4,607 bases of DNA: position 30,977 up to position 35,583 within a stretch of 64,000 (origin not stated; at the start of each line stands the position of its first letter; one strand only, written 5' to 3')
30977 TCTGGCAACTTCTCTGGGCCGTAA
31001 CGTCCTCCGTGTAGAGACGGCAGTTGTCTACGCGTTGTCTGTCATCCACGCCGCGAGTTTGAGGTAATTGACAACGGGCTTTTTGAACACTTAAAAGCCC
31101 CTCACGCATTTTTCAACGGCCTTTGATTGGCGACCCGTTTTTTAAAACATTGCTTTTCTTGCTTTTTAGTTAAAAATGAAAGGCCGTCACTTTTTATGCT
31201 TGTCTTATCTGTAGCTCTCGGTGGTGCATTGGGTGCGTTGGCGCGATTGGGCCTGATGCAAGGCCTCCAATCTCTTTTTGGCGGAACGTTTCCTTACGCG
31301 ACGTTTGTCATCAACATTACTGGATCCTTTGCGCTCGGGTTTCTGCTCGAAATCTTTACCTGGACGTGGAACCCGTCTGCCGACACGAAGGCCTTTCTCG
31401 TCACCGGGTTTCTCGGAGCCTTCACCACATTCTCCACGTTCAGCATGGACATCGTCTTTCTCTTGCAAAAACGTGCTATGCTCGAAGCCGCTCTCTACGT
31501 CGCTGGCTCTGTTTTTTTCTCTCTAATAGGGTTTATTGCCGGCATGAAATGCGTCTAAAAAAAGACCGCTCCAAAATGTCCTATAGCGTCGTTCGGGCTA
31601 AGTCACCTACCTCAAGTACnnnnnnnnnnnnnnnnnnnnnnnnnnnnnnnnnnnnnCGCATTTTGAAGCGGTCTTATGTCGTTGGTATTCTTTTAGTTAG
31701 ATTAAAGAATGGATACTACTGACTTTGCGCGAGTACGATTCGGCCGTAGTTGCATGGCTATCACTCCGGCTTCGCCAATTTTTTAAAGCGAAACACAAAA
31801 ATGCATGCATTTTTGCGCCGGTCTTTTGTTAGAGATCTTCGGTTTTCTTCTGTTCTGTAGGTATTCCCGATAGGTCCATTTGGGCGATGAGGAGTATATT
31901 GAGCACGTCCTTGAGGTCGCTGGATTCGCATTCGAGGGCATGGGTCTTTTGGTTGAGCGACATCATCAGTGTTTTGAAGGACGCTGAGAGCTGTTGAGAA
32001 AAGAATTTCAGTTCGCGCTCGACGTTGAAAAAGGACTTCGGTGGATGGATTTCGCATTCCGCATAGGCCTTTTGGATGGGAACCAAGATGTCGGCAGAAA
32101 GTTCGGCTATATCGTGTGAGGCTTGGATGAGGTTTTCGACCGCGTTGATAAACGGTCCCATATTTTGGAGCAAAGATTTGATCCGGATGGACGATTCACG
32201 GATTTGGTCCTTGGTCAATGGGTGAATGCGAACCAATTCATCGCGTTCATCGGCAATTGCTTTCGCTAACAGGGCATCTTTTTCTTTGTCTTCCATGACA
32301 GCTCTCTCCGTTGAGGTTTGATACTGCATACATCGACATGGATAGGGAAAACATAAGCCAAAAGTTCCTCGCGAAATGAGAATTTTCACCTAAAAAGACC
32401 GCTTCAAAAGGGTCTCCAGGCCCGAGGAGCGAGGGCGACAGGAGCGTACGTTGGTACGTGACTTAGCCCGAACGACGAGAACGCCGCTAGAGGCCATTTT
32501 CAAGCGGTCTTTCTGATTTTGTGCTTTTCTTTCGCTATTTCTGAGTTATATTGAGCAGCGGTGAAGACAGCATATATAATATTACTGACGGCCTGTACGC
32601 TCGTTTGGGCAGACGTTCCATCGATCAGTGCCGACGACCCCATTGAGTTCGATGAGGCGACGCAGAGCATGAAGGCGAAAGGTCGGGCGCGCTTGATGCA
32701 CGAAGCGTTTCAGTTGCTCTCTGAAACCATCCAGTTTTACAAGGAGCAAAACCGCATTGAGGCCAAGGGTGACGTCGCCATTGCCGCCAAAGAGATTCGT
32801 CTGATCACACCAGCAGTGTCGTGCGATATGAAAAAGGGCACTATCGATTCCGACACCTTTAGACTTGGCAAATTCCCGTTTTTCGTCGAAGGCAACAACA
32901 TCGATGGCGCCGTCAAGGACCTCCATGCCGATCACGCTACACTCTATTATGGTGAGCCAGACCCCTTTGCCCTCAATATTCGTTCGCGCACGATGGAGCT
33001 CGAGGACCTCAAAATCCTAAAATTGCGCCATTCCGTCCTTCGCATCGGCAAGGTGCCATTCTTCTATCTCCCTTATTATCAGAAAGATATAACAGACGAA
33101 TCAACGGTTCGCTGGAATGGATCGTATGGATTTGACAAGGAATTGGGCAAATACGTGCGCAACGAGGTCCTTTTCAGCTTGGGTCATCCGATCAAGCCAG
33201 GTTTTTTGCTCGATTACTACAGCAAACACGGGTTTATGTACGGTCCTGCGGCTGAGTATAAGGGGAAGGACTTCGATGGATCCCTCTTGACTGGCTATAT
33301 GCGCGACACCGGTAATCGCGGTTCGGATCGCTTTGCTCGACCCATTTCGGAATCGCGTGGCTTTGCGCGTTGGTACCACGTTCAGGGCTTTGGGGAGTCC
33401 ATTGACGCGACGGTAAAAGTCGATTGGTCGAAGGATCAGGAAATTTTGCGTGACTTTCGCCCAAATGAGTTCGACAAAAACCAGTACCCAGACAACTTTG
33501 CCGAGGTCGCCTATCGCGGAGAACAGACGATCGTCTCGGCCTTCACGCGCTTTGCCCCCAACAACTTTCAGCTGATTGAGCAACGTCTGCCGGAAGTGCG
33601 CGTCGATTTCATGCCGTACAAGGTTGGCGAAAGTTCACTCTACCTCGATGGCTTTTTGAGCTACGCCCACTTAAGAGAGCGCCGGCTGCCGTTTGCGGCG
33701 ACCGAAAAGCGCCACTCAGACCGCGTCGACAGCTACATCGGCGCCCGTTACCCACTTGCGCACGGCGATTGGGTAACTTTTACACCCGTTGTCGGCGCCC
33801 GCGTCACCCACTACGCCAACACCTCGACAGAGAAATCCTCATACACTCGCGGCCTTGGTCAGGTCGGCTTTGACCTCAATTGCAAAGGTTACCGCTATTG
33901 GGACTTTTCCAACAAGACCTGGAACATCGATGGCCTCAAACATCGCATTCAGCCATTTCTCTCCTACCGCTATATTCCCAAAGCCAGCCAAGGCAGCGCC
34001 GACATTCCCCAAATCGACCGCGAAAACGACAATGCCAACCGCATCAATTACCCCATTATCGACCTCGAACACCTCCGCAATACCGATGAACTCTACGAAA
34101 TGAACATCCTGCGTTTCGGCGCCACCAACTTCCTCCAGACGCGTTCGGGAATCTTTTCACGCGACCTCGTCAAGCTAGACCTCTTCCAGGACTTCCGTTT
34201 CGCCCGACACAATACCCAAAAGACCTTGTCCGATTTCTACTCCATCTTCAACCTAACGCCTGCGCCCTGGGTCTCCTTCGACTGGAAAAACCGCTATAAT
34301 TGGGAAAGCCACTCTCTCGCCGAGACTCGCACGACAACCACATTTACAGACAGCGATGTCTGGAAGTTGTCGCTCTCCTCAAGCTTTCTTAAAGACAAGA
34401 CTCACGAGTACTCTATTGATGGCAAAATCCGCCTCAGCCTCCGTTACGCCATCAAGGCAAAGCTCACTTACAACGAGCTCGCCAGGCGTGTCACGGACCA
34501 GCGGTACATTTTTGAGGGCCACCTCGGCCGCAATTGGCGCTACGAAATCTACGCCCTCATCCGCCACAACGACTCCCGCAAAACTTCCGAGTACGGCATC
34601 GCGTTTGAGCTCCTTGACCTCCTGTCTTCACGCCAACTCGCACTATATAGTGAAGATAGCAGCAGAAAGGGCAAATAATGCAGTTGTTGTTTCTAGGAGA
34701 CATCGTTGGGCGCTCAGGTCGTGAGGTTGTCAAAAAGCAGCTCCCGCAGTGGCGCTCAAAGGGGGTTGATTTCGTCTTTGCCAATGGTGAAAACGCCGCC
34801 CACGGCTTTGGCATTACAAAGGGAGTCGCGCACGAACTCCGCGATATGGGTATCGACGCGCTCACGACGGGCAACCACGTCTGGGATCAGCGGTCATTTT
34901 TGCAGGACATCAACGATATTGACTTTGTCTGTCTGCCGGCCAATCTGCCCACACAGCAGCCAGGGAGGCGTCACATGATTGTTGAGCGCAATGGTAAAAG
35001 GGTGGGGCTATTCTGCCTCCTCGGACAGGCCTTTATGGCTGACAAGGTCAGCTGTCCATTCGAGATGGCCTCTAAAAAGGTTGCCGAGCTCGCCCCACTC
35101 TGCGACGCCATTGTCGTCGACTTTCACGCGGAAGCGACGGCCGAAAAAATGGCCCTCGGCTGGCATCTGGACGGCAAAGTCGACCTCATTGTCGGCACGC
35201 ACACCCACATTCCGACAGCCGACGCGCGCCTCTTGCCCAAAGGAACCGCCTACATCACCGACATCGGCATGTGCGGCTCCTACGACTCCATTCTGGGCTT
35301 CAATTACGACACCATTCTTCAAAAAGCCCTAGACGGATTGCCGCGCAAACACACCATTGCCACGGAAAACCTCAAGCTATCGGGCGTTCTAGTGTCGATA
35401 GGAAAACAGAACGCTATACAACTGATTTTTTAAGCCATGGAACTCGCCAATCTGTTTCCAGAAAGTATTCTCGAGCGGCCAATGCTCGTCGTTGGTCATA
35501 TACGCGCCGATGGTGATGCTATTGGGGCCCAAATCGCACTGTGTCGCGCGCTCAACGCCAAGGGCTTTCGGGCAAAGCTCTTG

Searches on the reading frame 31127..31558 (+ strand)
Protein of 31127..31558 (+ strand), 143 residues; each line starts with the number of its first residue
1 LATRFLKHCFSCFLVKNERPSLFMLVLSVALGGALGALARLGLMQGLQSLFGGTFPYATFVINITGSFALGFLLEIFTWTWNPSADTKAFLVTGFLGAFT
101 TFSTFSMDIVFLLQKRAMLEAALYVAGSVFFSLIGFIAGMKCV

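Call 51: search_protein_families(library=pfam, proteins=[window:31127-31558:+], max_evalue=0.01)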
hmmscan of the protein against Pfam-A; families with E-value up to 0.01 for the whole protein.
window:31127-31558:+ (143 aa): 1 family
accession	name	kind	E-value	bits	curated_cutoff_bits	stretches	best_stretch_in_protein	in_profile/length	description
PF02537.21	CRCB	-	6.2e-26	91.2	32.9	1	28-140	2-103/103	CrcB-like protein, Camphor Resistance (CrcB)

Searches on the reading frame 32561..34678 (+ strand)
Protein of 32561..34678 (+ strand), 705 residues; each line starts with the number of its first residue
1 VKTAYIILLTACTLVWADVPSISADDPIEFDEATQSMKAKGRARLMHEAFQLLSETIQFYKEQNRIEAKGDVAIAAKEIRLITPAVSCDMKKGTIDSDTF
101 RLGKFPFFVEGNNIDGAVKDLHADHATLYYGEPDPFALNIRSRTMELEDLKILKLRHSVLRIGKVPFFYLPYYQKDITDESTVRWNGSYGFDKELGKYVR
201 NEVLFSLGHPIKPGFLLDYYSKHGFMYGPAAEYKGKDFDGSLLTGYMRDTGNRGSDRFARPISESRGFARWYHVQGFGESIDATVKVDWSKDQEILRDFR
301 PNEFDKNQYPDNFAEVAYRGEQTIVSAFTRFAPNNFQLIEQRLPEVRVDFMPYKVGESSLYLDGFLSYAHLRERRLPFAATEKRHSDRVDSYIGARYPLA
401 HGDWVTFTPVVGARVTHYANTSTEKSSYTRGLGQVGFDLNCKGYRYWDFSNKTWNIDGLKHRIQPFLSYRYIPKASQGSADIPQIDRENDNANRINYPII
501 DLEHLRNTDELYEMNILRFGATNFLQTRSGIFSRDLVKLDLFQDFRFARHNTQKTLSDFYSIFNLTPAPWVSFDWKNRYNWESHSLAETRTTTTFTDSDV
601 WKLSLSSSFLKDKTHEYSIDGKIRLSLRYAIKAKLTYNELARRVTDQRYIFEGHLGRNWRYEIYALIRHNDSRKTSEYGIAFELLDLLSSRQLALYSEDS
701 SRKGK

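Call 24: search_protein_families(library=ncbifam, proteins=[window:32561-34678:+])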
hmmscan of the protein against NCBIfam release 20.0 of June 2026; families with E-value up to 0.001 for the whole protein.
window:32561-34678:+ (705 aa): 2 families
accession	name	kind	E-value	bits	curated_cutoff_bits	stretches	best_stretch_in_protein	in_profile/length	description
NF052235.1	CT351_fam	equivalog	3.8e-07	29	900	1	101-470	92-447/674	CT351 family outer membrane beta-barrel protein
NF003358.0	PRK04423.1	equivalog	3.4e-06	25.5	944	1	112-258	153-299/799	LPS-assembly protein LptD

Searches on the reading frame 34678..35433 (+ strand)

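Call 51: search_protein_families(library=pfam, proteins=[window:34678-35433:+], max_evalue=0.01)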
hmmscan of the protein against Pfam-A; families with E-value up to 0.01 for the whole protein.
window:34678-35433:+ (251 aa): 2 families
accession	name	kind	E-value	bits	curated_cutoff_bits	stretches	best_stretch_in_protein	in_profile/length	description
PF13277.11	YmdB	-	6.5e-91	304.5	27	1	4-245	1-244/253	YmdB-like protein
PF00149.33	Metallophos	-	3.5e-05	24.8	21.5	1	1-179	1-191/191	Calcineurin-like phosphoesterase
